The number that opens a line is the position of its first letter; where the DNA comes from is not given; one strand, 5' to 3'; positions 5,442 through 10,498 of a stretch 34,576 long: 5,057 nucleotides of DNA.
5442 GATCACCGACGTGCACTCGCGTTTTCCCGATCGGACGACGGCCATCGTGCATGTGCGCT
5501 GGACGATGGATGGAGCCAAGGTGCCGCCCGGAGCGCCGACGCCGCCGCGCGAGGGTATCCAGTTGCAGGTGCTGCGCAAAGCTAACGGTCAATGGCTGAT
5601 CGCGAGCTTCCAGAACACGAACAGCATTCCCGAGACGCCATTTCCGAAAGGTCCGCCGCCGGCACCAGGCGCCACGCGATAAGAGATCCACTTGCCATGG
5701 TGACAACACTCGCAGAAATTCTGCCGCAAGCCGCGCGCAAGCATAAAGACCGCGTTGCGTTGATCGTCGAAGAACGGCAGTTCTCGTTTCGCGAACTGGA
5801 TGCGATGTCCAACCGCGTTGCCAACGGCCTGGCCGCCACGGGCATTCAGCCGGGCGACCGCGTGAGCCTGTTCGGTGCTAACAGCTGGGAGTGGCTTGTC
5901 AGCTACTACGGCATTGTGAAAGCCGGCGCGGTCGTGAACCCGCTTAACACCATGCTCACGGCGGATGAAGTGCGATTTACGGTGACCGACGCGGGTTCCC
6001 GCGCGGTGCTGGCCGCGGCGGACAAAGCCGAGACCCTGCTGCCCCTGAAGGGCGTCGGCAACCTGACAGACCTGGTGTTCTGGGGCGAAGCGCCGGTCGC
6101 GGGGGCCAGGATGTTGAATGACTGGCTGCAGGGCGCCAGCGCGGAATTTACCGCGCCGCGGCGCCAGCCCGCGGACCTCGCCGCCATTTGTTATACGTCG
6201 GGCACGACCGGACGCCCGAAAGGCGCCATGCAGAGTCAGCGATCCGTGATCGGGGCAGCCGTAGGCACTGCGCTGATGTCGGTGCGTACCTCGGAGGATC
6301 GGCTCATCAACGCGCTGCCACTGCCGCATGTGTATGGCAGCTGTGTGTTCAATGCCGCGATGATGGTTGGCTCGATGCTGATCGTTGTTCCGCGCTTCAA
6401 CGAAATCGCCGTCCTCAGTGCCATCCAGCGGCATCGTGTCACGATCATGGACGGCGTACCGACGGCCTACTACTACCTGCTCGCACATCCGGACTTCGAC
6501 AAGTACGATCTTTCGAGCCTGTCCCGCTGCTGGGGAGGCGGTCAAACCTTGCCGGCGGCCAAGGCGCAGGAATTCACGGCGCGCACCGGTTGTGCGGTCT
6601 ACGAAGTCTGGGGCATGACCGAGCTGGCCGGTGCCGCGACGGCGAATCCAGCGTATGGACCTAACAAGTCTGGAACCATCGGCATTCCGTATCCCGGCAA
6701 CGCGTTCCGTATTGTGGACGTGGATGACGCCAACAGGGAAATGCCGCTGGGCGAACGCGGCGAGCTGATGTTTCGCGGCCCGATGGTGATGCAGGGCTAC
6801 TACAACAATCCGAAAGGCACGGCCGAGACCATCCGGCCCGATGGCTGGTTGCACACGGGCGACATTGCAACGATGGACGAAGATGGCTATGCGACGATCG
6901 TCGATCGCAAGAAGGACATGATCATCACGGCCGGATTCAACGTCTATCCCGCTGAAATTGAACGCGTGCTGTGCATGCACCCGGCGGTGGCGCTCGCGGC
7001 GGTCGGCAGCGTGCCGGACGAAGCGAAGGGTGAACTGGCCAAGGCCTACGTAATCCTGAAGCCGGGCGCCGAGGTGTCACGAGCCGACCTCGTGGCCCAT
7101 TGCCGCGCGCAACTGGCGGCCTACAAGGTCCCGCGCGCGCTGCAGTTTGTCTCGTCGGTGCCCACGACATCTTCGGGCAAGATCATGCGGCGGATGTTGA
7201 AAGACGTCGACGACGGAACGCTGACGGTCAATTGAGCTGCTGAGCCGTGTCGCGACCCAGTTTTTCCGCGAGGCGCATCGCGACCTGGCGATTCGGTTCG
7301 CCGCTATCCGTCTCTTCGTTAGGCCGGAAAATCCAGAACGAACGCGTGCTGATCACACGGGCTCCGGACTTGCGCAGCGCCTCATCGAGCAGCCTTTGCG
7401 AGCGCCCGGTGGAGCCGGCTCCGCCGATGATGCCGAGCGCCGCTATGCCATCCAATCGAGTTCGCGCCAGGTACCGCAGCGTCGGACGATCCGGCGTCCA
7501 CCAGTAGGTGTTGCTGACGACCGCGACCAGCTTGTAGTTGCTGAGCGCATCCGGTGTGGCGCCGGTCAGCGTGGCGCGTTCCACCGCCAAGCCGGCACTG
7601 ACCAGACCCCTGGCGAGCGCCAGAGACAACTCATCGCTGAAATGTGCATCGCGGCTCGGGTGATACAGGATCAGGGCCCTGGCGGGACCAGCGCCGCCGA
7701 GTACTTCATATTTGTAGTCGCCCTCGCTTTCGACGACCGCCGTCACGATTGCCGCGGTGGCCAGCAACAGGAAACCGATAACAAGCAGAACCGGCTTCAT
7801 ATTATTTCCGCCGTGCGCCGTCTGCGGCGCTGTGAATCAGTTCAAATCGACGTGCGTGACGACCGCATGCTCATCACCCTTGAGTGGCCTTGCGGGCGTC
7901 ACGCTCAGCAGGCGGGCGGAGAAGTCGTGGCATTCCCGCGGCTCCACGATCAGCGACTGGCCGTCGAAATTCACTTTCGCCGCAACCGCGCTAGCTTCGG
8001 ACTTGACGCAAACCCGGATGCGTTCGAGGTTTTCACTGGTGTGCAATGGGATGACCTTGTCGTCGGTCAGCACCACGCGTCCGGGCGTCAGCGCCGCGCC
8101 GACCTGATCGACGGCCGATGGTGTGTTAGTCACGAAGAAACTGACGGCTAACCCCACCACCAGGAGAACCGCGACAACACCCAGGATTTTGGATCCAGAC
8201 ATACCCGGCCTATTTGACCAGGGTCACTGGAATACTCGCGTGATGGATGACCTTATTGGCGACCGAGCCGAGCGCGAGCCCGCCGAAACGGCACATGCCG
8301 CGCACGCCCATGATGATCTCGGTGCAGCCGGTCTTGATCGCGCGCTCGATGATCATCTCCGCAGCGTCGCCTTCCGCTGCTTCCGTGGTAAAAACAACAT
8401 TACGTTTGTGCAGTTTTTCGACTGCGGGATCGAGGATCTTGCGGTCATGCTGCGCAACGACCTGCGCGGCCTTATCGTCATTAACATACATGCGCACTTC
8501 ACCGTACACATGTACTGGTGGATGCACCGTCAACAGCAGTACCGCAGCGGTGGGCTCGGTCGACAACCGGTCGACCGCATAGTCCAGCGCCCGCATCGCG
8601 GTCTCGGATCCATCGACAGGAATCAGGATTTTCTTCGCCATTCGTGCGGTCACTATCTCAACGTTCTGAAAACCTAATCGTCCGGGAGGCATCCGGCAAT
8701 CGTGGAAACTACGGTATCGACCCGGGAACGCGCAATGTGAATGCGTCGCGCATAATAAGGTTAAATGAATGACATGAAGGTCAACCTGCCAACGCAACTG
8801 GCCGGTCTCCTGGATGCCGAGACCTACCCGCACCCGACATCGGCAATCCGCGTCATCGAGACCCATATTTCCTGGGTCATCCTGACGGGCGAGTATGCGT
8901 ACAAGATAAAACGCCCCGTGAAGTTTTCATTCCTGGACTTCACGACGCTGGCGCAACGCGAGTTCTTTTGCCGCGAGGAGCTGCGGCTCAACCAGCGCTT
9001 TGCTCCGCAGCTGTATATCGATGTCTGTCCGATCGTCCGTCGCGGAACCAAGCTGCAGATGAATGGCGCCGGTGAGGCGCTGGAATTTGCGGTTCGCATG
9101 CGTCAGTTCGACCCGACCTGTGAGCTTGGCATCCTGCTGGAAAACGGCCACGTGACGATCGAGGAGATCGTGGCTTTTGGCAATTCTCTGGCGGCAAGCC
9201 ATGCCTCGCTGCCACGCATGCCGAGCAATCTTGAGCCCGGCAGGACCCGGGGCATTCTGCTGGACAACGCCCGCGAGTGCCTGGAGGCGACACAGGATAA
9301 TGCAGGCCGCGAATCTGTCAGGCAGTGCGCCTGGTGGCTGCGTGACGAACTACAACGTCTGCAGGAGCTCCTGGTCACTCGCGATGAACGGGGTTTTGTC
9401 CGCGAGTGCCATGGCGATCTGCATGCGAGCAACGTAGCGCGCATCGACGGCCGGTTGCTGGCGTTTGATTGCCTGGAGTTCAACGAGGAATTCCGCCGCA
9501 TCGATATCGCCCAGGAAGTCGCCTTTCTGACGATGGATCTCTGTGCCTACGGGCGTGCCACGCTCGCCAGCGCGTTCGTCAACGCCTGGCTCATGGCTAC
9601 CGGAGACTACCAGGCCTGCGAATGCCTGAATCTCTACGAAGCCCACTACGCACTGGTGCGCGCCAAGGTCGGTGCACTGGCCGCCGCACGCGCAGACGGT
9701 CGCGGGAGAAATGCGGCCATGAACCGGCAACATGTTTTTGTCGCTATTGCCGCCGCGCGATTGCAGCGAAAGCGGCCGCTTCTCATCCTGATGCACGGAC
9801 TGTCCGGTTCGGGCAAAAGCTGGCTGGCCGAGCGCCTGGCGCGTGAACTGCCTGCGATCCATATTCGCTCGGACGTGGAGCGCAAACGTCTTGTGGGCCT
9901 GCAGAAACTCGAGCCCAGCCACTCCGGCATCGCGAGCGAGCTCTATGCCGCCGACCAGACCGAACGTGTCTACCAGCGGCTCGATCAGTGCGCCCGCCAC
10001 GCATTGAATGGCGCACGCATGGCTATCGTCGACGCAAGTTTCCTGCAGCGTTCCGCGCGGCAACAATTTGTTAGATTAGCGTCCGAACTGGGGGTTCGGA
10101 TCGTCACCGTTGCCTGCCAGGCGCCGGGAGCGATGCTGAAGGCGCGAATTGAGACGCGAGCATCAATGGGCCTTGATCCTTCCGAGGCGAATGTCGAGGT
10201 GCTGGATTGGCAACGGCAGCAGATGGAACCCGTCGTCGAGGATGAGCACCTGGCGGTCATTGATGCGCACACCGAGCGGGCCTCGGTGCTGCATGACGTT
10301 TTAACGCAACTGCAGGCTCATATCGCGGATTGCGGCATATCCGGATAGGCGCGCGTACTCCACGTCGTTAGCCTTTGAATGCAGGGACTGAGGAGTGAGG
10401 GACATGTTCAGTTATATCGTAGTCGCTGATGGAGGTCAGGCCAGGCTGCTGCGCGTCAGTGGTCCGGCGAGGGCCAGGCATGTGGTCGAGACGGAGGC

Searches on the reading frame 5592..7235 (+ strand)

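Call 35: search_protein_families(library=pfam, proteins=[window:5592-7235:+], max_evalue=0.00001)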
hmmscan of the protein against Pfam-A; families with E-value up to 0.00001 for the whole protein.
window:5592-7235:+ (547 aa): 2 families
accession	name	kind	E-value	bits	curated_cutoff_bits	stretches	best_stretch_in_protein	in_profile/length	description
PF00501.34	AMP-binding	-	4.6e-93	312.5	29.9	1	46-404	3-384/384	AMP-binding enzyme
PF13193.12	AMP-binding_C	-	2.8e-20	73.5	24.5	1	455-530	1-76/76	AMP-binding enzyme C-terminal domain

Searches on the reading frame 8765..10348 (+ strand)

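Call 35: search_protein_families(library=pfam, proteins=[window:8765-10348:+], max_evalue=0.00001)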
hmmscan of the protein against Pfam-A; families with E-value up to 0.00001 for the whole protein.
window:8765-10348:+ (527 aa): 3 families
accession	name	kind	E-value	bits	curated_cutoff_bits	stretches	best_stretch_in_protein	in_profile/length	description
PF13671.12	AAA_33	-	3.1e-36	125.3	27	1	340-489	1-142/143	AAA domain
PF08433.16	KTI12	-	9.1e-07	29.1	22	1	340-466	3-120/271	Chromatin associated protein KTI12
PF06414.18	Zeta_toxin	-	3.5e-06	27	22.3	1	333-458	11-138/199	Zeta toxin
